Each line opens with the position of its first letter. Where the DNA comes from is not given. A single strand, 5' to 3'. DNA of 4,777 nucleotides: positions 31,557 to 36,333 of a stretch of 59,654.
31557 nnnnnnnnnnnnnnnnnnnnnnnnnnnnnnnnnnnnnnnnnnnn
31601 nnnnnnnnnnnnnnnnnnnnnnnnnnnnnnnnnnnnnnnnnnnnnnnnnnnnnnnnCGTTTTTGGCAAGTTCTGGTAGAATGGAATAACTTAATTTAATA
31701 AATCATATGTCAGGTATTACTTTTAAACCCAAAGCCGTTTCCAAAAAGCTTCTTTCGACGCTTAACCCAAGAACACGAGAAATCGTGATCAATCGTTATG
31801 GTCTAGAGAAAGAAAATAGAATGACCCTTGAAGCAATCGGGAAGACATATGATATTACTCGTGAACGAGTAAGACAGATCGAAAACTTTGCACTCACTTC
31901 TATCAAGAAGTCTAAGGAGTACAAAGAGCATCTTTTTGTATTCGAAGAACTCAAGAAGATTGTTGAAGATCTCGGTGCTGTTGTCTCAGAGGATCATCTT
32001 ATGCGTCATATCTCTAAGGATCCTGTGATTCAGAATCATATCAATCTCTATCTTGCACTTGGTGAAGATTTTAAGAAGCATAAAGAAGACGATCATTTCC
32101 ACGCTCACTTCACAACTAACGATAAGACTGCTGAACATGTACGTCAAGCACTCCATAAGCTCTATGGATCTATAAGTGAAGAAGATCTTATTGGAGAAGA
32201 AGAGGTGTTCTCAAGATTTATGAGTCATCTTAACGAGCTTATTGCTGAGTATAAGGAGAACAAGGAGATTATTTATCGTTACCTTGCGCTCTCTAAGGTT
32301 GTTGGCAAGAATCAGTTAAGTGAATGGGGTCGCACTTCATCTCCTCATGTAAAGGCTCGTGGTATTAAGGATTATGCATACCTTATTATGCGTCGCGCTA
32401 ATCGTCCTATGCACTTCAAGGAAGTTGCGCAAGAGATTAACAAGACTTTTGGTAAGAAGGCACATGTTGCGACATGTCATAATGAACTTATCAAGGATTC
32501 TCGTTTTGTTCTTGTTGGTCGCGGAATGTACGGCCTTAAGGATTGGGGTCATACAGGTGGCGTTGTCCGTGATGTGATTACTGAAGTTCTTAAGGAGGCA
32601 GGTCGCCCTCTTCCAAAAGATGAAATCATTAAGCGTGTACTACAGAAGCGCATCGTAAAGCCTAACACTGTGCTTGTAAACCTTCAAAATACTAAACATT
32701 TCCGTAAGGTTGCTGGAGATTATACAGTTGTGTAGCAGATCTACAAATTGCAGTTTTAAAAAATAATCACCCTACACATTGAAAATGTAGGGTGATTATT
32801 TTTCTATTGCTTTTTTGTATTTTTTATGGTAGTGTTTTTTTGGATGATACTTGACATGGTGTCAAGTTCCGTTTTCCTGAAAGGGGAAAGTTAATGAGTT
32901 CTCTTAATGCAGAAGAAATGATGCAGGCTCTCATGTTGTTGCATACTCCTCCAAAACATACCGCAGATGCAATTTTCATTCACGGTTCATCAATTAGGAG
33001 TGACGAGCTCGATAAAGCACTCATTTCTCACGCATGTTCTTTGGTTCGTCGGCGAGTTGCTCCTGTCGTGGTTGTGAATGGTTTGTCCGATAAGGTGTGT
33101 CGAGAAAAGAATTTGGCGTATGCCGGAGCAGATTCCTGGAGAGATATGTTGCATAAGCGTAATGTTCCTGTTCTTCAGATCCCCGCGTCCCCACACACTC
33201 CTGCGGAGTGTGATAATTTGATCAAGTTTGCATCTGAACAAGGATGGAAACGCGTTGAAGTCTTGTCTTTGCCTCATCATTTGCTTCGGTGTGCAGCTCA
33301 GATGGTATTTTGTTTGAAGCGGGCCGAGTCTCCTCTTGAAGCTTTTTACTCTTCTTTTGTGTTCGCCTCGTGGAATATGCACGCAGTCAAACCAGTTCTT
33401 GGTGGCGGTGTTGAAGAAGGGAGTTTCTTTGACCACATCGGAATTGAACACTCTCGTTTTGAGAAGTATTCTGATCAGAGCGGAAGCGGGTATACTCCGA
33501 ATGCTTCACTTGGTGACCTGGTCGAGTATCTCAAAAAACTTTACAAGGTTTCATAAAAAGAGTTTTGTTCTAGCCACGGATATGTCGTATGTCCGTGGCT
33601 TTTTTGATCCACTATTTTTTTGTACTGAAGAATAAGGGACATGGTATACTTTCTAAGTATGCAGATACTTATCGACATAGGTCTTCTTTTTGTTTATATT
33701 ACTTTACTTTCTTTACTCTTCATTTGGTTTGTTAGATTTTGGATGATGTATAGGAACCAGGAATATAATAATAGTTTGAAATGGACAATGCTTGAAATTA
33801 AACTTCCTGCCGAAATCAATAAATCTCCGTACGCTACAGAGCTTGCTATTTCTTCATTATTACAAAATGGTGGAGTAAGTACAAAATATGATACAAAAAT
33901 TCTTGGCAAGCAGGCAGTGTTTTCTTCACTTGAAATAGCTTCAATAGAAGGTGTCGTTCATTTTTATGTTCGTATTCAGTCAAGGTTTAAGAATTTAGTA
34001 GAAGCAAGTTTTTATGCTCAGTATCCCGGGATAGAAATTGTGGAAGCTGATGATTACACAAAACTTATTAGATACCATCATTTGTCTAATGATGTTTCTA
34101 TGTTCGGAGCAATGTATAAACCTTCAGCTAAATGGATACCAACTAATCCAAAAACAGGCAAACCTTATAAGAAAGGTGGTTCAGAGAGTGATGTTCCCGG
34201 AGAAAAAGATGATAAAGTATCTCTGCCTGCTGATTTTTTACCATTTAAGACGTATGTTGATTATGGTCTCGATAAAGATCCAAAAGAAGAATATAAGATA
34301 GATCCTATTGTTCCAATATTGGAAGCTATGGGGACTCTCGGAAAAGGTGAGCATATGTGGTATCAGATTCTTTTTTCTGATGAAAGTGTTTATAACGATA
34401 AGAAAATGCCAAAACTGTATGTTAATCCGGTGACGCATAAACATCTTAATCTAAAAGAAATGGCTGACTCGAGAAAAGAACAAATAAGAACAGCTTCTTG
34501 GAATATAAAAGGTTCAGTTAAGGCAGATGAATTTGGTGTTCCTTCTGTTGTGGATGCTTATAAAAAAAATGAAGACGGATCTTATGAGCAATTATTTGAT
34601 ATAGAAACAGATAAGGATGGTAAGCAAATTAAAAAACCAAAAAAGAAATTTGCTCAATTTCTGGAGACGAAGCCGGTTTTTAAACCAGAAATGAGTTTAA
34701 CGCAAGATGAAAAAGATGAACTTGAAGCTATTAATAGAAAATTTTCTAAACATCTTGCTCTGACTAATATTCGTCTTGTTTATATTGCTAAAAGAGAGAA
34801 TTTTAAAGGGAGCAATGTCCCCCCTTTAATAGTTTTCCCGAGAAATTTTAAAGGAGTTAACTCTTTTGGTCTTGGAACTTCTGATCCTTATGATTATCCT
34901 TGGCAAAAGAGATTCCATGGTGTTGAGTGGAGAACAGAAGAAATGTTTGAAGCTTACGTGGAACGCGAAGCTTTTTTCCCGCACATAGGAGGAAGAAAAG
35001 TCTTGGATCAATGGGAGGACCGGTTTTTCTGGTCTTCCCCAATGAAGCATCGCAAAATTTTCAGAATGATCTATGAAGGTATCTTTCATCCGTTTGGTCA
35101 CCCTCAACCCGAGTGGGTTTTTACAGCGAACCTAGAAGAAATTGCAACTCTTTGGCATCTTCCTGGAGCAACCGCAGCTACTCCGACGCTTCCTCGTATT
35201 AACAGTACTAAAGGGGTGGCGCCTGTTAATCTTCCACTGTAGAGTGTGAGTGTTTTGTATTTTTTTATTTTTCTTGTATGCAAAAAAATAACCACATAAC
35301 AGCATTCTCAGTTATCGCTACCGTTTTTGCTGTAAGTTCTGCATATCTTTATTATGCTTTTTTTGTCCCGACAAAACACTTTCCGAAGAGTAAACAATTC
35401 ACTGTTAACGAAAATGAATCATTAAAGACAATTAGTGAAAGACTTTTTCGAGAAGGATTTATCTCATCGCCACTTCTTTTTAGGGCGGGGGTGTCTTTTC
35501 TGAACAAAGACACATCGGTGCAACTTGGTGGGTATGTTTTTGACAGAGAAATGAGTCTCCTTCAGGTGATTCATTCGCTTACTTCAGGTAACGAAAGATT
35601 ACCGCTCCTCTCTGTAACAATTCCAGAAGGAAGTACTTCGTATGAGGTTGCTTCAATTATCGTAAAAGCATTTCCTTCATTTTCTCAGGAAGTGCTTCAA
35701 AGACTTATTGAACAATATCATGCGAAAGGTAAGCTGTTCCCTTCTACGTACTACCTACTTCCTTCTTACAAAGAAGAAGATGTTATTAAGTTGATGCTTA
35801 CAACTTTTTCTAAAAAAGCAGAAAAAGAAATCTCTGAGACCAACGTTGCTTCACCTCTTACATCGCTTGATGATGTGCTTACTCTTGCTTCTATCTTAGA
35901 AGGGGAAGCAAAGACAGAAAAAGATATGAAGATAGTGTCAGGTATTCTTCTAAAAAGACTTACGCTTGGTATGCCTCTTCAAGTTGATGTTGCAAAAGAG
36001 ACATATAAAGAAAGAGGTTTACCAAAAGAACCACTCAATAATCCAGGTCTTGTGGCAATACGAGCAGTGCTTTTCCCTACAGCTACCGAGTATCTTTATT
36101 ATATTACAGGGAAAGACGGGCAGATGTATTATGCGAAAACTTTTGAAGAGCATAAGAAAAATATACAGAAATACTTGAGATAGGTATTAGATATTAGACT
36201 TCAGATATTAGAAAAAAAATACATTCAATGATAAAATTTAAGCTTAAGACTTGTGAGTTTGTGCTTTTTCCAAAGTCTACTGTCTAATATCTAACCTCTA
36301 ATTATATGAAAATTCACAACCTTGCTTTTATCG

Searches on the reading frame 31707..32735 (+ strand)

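Call 41: search_protein_families(library=pfam, proteins=[window:31707-32735:+], max_evalue=0.0001)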
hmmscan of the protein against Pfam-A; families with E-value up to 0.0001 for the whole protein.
window:31707-32735:+ (342 aa): 2 families
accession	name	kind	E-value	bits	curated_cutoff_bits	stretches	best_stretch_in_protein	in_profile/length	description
PF04545.22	Sigma70_r4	-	8.9e-16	57.6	24.1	1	15-68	1-50/50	Sigma-70, region 4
PF05066.19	HARE-HTH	-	5.6e-13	49.5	25.9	1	220-280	3-71/71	HB1, ASXL, restriction endonuclease HTH domain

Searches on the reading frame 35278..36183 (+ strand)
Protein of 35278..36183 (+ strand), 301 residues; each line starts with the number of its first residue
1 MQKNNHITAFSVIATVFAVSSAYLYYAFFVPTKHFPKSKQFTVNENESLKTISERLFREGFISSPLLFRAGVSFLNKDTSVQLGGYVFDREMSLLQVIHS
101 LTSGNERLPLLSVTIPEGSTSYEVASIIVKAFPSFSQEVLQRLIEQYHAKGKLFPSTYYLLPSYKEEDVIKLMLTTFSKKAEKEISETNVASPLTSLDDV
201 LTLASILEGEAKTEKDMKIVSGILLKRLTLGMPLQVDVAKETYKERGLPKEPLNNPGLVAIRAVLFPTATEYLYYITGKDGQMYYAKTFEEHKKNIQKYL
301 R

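Call 42: search_protein_families(library=pfam, proteins=[window:35278-36183:+], max_evalue=0.0001)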
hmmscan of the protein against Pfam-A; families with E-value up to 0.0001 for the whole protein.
window:35278-36183:+ (301 aa): 1 family
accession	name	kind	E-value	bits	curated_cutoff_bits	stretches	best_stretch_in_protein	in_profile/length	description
PF02618.21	YceG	-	8.3e-57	193.2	32.4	2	41-238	1-193/275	YceG-like family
